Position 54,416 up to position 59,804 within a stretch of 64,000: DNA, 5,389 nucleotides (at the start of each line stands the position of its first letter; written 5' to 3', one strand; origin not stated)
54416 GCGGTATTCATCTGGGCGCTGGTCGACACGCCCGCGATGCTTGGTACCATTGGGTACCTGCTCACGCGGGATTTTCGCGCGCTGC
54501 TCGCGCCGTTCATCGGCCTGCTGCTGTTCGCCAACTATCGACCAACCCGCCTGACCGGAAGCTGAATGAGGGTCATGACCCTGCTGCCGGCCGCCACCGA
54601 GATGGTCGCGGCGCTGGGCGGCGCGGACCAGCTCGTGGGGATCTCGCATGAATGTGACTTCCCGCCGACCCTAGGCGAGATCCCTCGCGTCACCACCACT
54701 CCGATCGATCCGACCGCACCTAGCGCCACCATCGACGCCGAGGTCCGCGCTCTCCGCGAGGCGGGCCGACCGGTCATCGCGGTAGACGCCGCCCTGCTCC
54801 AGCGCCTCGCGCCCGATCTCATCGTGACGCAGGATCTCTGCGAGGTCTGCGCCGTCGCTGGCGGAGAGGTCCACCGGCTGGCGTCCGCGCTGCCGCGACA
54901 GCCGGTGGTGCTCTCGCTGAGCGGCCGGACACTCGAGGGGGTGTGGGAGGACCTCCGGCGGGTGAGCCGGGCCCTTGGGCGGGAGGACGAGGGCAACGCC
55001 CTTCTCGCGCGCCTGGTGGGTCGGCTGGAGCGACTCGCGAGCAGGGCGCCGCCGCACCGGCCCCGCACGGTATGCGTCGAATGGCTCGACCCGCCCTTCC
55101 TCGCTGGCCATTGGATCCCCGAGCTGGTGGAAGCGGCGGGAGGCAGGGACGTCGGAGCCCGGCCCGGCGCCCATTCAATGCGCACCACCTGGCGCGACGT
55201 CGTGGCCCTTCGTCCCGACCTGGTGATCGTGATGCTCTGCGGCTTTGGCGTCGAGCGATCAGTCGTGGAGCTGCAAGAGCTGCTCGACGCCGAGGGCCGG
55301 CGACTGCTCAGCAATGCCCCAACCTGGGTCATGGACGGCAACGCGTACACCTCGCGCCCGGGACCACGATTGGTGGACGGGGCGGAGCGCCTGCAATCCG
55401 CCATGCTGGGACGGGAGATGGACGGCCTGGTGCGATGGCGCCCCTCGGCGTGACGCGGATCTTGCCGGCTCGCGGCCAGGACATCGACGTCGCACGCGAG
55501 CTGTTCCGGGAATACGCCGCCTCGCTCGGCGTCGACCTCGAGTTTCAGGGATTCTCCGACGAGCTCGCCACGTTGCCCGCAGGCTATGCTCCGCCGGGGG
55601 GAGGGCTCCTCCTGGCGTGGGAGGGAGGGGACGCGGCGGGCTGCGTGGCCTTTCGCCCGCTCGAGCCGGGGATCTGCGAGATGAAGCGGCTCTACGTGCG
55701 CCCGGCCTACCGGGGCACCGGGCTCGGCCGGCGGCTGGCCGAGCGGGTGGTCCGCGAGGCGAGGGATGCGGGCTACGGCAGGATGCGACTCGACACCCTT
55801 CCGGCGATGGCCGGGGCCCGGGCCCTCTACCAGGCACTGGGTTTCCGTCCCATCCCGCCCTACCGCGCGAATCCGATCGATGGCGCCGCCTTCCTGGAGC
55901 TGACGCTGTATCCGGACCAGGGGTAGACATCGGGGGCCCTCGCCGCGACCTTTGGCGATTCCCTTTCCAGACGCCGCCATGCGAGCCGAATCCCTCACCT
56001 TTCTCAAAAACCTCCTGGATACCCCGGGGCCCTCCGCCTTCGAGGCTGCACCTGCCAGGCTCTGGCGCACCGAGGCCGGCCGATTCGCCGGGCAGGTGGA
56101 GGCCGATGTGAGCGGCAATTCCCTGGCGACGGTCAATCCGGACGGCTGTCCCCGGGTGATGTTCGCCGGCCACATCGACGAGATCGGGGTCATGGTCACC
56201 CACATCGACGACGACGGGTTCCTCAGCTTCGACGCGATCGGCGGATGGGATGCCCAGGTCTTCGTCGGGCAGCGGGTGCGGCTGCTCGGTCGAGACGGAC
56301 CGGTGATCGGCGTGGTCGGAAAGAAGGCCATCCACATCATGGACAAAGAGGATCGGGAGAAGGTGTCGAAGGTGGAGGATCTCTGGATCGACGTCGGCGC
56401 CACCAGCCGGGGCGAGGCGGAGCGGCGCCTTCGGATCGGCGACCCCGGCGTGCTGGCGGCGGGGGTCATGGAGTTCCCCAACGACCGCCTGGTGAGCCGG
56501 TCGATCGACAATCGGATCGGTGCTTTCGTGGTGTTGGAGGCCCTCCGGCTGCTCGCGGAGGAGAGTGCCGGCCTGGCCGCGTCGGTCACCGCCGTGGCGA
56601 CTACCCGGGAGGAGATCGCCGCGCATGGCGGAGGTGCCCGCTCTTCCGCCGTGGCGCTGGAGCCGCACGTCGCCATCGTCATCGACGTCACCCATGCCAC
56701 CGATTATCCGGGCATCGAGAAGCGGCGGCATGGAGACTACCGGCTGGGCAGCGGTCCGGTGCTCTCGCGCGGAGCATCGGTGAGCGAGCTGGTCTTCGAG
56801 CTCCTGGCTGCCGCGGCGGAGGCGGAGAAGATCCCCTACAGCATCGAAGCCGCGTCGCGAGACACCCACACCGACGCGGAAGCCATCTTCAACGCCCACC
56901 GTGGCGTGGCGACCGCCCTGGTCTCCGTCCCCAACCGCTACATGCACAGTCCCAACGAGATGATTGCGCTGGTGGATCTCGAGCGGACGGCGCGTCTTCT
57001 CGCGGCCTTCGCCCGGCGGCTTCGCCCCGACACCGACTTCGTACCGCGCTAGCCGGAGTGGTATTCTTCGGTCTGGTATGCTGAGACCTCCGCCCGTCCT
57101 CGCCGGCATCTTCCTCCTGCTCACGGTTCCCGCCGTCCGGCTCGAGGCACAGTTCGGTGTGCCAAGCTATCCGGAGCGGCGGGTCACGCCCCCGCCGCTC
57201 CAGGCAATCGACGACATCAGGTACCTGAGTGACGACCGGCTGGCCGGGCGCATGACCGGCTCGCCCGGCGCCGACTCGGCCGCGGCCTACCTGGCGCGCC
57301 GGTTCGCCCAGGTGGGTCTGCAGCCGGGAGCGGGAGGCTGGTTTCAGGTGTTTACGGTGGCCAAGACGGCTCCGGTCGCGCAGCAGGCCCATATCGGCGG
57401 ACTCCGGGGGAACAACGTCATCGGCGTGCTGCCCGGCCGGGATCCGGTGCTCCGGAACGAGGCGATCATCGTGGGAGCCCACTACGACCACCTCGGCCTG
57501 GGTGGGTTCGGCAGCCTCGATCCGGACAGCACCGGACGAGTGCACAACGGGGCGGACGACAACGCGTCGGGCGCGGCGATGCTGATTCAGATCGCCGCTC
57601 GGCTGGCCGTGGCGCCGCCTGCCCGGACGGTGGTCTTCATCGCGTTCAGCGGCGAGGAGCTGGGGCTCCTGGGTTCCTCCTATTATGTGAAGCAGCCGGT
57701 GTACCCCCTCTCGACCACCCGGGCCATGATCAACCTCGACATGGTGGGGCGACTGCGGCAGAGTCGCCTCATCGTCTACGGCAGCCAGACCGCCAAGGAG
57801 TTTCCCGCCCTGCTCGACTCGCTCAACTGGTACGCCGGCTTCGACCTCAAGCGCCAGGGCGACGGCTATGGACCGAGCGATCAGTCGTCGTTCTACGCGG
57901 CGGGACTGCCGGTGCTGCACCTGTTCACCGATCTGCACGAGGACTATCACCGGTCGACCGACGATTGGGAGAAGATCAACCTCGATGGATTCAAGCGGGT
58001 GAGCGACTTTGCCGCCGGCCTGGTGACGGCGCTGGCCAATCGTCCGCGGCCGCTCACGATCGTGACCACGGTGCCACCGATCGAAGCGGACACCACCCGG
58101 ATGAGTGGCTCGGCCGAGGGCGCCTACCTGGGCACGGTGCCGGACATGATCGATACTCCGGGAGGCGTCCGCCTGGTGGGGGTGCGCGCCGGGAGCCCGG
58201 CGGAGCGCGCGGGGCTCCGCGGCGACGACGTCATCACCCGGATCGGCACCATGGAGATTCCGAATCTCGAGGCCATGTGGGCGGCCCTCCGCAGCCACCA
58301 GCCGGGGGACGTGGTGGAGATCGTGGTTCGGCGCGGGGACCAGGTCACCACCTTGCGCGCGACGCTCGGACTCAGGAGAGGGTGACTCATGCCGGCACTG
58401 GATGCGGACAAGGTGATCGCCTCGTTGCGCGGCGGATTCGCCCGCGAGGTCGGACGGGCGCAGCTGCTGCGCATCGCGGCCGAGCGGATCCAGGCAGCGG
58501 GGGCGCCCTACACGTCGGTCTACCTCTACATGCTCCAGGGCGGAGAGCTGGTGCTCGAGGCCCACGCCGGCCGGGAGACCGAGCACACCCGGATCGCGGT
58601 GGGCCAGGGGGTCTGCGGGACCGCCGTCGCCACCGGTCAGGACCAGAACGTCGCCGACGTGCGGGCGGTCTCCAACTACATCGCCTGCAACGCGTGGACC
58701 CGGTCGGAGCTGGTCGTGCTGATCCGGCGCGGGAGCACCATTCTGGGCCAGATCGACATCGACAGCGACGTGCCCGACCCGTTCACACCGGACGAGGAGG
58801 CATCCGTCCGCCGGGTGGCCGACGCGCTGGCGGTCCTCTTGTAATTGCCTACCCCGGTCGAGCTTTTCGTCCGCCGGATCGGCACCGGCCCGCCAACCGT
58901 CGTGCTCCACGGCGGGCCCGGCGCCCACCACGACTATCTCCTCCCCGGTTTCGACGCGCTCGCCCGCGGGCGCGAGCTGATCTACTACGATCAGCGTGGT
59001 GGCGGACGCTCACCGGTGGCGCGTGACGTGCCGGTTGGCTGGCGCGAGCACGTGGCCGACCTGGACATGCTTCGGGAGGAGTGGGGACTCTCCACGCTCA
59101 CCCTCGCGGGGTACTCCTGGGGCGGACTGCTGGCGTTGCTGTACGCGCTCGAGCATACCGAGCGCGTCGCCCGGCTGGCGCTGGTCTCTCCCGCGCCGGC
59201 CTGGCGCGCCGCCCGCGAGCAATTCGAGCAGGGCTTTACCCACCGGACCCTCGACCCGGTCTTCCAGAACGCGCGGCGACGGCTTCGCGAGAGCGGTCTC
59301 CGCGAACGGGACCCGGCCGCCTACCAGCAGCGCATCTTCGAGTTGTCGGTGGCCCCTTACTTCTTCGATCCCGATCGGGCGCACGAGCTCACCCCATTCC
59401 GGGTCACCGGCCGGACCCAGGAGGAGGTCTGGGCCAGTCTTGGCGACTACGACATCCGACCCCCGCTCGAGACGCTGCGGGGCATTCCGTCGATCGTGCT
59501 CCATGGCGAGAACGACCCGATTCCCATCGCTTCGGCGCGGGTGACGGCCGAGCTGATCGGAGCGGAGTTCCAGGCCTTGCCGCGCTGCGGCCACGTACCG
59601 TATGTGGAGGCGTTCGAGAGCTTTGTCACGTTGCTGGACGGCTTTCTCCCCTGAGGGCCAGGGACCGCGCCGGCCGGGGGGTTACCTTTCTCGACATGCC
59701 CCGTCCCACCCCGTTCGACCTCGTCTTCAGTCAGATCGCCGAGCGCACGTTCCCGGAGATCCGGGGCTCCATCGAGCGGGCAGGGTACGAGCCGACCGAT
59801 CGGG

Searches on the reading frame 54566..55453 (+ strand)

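Call 33: search_protein_families(library=pfam, proteins=[window:54566-55453:+])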
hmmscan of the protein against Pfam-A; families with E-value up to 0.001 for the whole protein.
window:54566-55453:+ (295 aa): 1 family
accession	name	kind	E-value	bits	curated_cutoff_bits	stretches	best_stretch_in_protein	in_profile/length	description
PF01497.23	Peripla_BP_2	-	5.5e-09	36.2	27.5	1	113-225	82-200/235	Periplasmic binding protein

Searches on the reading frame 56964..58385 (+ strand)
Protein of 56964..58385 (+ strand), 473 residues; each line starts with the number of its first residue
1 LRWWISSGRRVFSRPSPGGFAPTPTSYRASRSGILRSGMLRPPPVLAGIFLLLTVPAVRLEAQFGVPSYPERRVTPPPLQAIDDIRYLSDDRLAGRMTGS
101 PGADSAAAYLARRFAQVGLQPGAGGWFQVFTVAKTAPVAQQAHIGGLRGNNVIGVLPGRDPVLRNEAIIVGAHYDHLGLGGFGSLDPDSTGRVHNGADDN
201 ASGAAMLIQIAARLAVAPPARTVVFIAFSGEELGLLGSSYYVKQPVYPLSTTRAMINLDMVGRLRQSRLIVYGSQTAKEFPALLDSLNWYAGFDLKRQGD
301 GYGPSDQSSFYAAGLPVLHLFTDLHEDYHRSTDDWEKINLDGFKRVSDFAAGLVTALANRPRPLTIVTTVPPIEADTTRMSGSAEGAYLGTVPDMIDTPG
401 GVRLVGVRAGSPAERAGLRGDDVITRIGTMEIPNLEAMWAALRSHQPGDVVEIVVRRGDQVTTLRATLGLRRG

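Call 33: search_protein_families(library=pfam, proteins=[window:56964-58385:+])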
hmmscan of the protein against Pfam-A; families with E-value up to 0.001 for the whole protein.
window:56964-58385:+ (473 aa): 4 families
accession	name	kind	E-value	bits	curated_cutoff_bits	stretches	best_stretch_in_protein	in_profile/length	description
PF04389.22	Peptidase_M28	-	1.5e-45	155.8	21.3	1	151-352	1-191/193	Peptidase family M28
PF13180.12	PDZ_2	-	4.5e-10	40.1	27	1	394-467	8-79/80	PDZ domain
PF17820.7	PDZ_6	-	6.4e-07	29.5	27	1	406-457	4-54/54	PDZ domain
PF00595.29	PDZ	-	0.00069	20.4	23.2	0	401-455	26-80/81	PDZ domain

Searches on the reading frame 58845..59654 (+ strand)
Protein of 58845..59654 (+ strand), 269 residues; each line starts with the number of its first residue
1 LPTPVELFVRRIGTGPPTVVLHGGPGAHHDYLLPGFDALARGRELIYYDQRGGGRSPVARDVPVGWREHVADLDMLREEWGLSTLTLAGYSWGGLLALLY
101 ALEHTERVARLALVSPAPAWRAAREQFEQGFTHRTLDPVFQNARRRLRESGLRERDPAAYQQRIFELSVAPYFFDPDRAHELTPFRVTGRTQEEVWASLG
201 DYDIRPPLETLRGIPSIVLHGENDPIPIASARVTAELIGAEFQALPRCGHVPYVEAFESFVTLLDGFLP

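Call 33: search_protein_families(library=pfam, proteins=[window:58845-59654:+])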
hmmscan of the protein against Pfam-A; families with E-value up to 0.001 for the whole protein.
window:58845-59654:+ (269 aa): 5 families
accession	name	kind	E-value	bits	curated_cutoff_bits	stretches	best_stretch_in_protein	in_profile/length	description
PF00561.26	Abhydrolase_1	-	8.1e-25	88.3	25.8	1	17-255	2-243/245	alpha/beta hydrolase fold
PF12146.15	Hydrolase_4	-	3.4e-15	56.5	27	1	20-226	9-204/239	Serine aminopeptidase, S33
PF12697.13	Abhydrolase_6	-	2.2e-14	55.1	26.3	1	19-256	2-211/217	Alpha/beta hydrolase family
PF06821.19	Ser_hydrolase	-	4.1e-06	27.2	22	0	211-260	113-163/172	Serine hydrolase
PF00756.26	Esterase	-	0.00039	20.7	22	1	85-128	117-166/251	Putative esterase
